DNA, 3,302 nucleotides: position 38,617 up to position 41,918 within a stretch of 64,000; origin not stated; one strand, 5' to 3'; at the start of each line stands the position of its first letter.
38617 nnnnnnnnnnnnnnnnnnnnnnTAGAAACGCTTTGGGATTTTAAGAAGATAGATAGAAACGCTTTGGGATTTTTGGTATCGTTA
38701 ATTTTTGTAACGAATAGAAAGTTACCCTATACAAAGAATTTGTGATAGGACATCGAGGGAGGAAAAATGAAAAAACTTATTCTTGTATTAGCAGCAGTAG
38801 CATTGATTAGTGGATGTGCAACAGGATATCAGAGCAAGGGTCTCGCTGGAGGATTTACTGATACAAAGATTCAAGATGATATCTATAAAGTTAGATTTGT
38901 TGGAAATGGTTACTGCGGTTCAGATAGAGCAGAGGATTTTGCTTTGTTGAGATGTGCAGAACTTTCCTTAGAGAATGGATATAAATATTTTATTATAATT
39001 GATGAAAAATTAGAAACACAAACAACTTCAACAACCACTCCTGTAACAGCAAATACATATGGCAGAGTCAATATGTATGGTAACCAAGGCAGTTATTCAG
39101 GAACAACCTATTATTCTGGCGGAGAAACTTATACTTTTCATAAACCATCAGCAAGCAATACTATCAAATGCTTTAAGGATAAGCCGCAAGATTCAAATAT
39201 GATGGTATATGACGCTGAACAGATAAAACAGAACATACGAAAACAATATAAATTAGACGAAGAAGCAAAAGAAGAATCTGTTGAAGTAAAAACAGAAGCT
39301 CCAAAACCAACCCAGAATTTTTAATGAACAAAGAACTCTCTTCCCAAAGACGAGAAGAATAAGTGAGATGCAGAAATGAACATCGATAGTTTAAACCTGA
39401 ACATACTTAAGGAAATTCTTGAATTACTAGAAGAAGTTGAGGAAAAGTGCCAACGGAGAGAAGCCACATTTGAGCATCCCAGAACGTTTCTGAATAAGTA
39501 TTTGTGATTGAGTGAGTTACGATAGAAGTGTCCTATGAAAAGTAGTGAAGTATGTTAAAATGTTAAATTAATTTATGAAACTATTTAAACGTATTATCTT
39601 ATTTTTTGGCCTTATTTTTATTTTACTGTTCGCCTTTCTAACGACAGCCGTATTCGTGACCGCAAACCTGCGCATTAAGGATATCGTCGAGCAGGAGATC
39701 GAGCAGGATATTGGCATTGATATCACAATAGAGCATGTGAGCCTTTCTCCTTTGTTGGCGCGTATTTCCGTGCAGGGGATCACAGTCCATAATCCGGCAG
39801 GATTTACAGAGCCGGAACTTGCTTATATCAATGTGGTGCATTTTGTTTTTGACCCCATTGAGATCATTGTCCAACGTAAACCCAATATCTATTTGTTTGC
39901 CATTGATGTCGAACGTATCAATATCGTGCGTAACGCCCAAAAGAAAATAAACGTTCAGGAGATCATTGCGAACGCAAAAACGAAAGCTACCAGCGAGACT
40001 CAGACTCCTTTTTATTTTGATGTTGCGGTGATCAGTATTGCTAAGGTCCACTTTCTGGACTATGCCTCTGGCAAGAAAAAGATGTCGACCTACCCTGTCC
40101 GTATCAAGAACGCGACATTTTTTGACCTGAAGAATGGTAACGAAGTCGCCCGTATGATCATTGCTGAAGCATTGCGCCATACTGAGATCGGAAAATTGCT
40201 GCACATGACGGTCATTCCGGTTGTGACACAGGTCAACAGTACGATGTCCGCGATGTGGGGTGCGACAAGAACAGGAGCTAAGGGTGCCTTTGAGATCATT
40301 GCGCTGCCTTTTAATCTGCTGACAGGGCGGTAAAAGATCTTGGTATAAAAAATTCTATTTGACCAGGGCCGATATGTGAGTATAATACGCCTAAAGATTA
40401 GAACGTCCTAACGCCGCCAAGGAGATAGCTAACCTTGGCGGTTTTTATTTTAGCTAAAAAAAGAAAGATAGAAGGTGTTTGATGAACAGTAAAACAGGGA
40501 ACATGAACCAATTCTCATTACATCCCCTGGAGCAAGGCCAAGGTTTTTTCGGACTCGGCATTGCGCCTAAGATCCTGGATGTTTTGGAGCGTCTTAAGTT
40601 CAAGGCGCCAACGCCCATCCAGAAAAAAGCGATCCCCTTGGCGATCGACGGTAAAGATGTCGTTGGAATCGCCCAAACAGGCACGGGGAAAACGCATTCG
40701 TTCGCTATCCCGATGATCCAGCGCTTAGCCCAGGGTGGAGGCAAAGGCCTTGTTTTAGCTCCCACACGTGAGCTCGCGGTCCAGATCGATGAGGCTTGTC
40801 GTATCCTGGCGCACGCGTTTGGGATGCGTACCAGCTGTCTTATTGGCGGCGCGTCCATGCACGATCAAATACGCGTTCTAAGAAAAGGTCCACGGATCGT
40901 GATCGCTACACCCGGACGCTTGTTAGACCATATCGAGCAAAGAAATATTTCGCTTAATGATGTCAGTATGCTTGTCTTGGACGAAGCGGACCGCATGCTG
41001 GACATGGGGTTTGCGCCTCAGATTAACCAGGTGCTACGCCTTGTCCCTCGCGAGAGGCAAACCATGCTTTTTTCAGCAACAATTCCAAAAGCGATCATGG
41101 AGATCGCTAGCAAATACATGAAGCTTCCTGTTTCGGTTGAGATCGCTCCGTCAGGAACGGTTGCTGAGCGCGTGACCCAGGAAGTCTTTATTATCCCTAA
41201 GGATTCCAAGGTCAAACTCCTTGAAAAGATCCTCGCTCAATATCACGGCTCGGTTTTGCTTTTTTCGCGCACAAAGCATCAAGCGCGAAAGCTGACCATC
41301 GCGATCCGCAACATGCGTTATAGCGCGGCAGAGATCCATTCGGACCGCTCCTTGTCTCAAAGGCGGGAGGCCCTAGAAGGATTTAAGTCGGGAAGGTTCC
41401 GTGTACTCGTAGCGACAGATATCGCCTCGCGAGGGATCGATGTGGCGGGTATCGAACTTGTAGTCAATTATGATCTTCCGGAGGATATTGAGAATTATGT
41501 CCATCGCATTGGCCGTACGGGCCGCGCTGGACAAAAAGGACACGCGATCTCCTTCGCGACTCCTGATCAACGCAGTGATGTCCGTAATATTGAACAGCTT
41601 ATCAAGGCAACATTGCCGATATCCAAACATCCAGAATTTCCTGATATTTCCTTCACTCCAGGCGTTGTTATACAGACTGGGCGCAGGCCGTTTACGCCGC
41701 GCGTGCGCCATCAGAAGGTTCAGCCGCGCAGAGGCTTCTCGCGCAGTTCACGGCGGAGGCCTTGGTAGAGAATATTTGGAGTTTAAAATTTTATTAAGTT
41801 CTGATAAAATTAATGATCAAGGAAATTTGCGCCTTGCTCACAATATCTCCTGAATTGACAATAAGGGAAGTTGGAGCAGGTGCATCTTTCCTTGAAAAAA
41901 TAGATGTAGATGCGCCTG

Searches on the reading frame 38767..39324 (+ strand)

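Call 8: search_protein_families(library=pfam, proteins=[window:38767-39324:+], max_evalue=0.01)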
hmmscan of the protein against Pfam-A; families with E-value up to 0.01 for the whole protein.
window:38767-39324:+ (185 aa): 0 families

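Call 28: search_protein_families(library=padloc, proteins=[window:38767-39321:+], max_evalue=1)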
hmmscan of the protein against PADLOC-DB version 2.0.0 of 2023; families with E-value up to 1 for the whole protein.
window:38767-39321:+ (185 aa): 1 family
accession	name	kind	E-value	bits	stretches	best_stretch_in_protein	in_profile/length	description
PDLC04401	PDC-M08B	-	0.016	13.5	1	80-129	26-75/93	-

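Call 29: search_protein_families(library=ncbifam, proteins=[window:38767-39321:+], max_evalue=1)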
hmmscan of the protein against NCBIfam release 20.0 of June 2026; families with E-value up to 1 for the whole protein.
window:38767-39321:+ (185 aa): 6 families
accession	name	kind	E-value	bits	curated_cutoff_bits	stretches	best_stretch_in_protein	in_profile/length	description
NF047637.1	lipo_CC0125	subfamily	3.3e-31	109.1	40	1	3-158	2-169/169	CC0125/CC1285 family lipoprotein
NF046053.1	lipo_BPTD_2524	equivalog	8e-05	23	50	1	1-105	1-93/132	BPTD_2524 family lipoprotein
NF046038.1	NGK_0946_fam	subfamily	0.027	15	45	1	1-24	1-24/102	NGK_0946 family protein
NF007319.0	PRK09810.1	equivalog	0.069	13.1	86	1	1-19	2-21/41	lipoprotein antitoxin entericidin A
NF047972.1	lamb_exclu_cor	equivalog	0.097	12.7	31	1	1-19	1-19/78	phage exclusion lipoprotein Cor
NF047847.2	SS_mature_LptM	equivalog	0.65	10.1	27.7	1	1-17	1-20/31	LPS translocon maturation chaperone LptM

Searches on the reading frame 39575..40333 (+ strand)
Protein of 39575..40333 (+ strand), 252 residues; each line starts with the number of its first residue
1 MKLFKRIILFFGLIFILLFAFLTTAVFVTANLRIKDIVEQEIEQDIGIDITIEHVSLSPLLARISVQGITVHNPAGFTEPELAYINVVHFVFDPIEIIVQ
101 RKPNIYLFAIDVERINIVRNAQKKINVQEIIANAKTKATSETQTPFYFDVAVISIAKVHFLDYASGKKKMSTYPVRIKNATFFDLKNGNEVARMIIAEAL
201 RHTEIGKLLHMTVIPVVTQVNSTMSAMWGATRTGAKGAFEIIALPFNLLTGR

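Call 8: search_protein_families(library=pfam, proteins=[window:39575-40333:+], max_evalue=0.01)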
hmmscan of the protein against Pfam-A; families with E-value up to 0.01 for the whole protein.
window:39575-40333:+ (252 aa): 3 families
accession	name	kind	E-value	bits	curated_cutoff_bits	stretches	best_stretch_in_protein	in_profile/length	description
PF05359.17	DUF748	-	2.4e-13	49.5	50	1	4-170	14-175/1037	Domain of Unknown Function (DUF748)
PF05170.20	AsmA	-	3.3e-10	39.9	29.8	1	1-145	1-154/607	AsmA family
PF13116.12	YhdP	-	2e-05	23.2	46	1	1-140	5-128/1224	YhdP protein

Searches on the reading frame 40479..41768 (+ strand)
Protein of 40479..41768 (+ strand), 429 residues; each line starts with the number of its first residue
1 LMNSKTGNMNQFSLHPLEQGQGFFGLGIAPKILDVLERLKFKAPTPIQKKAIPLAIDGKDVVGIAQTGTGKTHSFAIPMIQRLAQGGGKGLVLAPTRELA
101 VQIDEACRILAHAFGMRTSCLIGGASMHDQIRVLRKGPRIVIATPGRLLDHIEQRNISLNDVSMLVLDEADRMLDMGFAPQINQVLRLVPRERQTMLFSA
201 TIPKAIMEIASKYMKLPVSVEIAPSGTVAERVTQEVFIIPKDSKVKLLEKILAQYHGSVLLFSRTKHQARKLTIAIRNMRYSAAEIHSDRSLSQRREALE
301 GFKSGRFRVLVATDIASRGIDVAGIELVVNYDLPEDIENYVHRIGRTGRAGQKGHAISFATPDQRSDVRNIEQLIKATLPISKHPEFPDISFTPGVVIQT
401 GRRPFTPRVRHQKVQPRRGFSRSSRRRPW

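Call 8: search_protein_families(library=pfam, proteins=[window:40479-41768:+], max_evalue=0.01)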
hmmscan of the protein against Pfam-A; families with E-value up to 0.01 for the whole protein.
window:40479-41768:+ (429 aa): 4 families
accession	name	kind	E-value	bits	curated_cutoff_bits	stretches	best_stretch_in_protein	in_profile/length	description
PF00270.35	DEAD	-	6e-51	172.9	26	1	45-208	1-166/167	DEAD/DEAH box helicase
PF00271.37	Helicase_C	-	1.4e-31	109.4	23.5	1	244-351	2-110/110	Helicase conserved C-terminal domain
PF04851.21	ResIII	-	2.1e-06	28.2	22.5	1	61-202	26-162/164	Type III restriction enzyme, res subunit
PF13245.12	AAA_19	-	0.0023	18.6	25.1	1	48-194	1-119/134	AAA domain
